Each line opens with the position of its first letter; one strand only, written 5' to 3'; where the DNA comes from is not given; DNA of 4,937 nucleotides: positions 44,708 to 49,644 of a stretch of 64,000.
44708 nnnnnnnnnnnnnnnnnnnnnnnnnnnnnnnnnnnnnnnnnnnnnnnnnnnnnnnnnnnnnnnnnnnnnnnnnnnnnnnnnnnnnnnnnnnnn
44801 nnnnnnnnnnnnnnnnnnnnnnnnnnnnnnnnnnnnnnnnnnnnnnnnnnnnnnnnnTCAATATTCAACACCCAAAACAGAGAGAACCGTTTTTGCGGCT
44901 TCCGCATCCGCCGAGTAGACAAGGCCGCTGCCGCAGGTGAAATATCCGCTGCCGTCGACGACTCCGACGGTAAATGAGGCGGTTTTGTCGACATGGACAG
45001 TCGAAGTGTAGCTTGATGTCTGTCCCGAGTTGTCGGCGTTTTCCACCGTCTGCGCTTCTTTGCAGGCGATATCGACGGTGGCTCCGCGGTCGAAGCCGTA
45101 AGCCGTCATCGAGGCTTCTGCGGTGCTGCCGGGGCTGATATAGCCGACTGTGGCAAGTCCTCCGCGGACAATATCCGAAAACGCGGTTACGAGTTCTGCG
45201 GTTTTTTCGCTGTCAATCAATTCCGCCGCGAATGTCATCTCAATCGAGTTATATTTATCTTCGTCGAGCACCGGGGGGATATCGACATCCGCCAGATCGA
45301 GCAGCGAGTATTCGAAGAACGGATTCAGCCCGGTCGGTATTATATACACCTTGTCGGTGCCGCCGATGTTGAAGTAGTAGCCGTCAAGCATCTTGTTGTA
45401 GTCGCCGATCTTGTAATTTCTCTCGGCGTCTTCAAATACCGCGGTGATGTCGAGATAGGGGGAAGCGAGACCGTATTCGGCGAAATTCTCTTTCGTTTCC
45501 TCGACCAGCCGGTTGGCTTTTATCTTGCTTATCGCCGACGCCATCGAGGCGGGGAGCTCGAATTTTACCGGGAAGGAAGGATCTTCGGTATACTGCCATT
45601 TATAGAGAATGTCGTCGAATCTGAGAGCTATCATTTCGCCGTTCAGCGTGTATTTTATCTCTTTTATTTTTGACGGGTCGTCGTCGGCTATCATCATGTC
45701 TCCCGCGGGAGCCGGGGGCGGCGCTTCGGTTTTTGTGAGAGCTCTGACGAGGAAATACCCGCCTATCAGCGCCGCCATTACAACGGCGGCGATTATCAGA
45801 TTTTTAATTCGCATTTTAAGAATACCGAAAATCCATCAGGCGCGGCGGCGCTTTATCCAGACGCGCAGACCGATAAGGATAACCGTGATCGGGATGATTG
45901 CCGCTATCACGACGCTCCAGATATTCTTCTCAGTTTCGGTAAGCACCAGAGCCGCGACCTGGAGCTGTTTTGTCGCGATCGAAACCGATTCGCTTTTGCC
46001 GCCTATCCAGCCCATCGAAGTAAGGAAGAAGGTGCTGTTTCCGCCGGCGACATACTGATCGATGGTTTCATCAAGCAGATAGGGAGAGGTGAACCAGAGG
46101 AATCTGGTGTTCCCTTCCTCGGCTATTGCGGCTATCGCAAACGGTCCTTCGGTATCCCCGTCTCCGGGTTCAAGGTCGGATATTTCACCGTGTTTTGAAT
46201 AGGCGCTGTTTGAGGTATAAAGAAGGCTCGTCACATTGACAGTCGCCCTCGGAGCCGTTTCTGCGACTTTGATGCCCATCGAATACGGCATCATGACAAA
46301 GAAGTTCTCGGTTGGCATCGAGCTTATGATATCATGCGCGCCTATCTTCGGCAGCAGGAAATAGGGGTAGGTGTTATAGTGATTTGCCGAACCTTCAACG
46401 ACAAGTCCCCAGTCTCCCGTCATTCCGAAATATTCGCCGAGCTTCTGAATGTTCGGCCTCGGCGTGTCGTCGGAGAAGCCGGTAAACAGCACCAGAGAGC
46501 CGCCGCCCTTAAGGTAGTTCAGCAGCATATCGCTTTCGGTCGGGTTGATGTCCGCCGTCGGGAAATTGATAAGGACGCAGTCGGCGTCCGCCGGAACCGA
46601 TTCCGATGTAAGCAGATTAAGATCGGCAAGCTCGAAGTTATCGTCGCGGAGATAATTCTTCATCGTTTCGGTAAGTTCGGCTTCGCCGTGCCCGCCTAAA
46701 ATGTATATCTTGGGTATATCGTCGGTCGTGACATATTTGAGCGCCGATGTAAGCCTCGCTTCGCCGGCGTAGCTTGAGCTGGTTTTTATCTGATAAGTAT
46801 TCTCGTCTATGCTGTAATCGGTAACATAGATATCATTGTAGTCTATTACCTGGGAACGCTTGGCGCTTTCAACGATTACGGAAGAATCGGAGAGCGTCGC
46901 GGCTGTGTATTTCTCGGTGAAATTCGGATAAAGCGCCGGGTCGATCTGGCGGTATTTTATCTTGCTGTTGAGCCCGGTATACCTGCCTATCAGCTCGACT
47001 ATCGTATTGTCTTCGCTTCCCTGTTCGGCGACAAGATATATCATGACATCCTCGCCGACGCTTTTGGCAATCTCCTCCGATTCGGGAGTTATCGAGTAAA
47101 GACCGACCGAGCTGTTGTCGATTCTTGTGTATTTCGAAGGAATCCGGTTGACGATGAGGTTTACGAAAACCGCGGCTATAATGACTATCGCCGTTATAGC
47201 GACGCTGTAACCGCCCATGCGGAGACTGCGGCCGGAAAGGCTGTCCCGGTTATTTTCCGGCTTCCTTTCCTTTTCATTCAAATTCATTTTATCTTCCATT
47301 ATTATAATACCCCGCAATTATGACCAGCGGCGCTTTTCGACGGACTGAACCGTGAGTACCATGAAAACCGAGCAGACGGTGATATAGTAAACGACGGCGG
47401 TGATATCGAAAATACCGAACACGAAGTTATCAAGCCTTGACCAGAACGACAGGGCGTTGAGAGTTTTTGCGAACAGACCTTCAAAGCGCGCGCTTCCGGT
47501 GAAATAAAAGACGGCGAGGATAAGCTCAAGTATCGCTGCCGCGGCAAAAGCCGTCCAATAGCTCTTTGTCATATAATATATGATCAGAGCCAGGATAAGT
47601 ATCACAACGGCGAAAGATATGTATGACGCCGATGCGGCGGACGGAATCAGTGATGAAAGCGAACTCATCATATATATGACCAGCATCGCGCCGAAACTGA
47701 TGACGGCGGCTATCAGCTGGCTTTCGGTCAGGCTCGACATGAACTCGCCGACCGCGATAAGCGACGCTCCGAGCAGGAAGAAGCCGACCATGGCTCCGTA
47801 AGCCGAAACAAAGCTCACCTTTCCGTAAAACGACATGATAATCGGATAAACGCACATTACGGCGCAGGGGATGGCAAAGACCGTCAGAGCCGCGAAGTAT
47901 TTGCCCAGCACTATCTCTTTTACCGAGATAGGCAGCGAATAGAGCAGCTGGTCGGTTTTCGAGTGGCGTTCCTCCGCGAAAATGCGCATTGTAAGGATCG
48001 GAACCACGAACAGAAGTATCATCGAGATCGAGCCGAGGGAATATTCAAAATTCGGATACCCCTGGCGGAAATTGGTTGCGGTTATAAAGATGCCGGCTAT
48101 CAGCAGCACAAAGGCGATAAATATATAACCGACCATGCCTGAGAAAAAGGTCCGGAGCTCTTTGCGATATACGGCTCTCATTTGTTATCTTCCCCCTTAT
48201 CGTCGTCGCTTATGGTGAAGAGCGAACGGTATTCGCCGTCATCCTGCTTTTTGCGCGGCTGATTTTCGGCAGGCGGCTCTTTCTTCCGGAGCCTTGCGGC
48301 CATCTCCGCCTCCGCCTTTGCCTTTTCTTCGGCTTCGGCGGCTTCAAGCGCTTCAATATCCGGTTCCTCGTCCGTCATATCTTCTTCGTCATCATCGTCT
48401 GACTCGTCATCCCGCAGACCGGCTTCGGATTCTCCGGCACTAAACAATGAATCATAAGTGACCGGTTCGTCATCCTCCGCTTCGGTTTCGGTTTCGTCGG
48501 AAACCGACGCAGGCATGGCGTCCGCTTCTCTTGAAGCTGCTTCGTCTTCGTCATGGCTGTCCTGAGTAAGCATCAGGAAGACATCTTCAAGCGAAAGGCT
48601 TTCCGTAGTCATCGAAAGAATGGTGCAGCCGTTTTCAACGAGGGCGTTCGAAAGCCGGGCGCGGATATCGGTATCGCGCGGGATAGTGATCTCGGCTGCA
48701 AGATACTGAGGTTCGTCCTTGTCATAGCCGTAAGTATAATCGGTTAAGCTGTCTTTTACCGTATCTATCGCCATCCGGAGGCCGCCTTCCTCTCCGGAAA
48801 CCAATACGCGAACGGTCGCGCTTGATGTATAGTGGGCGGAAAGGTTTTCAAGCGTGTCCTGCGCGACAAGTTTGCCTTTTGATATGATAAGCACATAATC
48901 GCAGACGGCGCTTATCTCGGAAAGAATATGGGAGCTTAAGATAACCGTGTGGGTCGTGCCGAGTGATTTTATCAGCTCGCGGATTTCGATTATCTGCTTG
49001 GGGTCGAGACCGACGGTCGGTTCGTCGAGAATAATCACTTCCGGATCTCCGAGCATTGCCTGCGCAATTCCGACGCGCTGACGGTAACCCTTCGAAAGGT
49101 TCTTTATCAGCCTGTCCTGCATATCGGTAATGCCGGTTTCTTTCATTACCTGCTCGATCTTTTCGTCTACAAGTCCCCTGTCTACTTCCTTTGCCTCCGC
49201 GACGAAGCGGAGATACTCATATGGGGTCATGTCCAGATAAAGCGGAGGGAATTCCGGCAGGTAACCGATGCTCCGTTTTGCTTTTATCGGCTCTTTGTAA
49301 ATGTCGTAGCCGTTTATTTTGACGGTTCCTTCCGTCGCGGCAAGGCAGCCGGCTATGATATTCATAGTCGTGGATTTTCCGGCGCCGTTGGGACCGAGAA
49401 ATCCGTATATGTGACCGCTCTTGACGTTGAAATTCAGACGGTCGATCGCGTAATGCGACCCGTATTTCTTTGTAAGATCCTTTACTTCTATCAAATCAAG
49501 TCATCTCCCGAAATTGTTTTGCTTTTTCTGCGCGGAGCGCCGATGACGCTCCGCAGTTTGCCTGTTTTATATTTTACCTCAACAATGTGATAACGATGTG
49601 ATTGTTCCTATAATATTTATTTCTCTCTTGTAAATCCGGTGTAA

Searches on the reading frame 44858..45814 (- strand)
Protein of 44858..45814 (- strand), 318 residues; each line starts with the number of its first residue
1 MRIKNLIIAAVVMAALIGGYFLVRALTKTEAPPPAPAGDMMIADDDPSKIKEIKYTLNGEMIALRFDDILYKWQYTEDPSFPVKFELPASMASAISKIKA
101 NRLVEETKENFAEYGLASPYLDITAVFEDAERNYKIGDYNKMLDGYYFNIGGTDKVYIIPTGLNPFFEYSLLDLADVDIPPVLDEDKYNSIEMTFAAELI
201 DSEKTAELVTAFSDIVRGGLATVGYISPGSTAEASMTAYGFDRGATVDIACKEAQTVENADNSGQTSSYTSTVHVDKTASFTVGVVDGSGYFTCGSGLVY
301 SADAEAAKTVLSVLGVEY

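Call 14: search_protein_families(library=pfam, proteins=[window:44858-45814:-])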
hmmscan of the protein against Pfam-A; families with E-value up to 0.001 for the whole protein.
window:44858-45814:- (318 aa): 1 family
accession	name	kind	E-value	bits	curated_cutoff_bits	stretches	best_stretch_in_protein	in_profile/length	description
PF14238.11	DUF4340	-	9.5e-20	72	25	1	73-194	1-120/183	Domain of unknown function (DUF4340)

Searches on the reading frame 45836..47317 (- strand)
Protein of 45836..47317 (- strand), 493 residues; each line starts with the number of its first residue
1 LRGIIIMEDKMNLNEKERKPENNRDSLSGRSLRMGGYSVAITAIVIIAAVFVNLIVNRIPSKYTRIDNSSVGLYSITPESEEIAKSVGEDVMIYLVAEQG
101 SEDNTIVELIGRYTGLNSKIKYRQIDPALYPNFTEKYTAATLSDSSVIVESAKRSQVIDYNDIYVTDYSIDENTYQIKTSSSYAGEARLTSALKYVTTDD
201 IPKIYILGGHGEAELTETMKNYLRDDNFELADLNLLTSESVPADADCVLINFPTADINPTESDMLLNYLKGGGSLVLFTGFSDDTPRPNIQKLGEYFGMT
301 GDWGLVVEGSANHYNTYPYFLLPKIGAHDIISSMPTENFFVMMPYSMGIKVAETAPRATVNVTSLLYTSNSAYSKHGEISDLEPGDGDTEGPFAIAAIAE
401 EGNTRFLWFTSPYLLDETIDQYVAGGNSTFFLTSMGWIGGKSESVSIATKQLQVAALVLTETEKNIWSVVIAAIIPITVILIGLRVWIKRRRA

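Call 14: search_protein_families(library=pfam, proteins=[window:45836-47317:-])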
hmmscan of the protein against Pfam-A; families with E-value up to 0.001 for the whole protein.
window:45836-47317:- (493 aa): 2 families
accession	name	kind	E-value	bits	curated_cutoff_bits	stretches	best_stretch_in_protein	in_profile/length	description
PF09822.16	ABC_transp_aux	-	1.1e-10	41.7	34.7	1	202-377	2-199/288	ABC-type uncharacterized transport system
PF23357.1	DUF7088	-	1.6e-07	31.9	27.8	1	72-163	3-102/105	Domain of unknown function (DUF7088)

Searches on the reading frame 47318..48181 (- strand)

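Call 49: search_protein_families(library=pfam, proteins=[window:47318-48181:-])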
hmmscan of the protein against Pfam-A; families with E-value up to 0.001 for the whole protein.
window:47318-48181:- (287 aa): 3 families
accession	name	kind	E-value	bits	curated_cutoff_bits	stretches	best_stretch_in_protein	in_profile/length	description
PF13346.12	ABC2_membrane_5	-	8.2e-11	42.3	25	1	20-204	15-195/205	ABC-2 family transporter protein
PF12698.13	ABC2_membrane_3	-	9e-11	41.9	31.6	1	43-230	158-345/347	ABC-2 family transporter protein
PF12679.13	ABC2_membrane_2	-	3.2e-06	27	27.2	1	40-276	72-273/283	ABC-2 family transporter protein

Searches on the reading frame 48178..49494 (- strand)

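Call 49: search_protein_families(library=pfam, proteins=[window:48178-49494:-])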
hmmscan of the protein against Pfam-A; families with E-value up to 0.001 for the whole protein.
window:48178-49494:- (438 aa): 3 families
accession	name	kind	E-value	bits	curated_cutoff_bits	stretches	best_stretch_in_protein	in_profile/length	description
PF00005.33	ABC_tran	-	3.7e-32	112.2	25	1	18-160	2-136/137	ABC transporter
PF13304.12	AAA_21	-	3e-10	41.1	27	1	124-192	229-301/304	AAA domain, putative AbiEii toxin, Type IV TA system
PF13476.12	AAA_23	-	8.1e-05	23.8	27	1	12-89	8-69/201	AAA domain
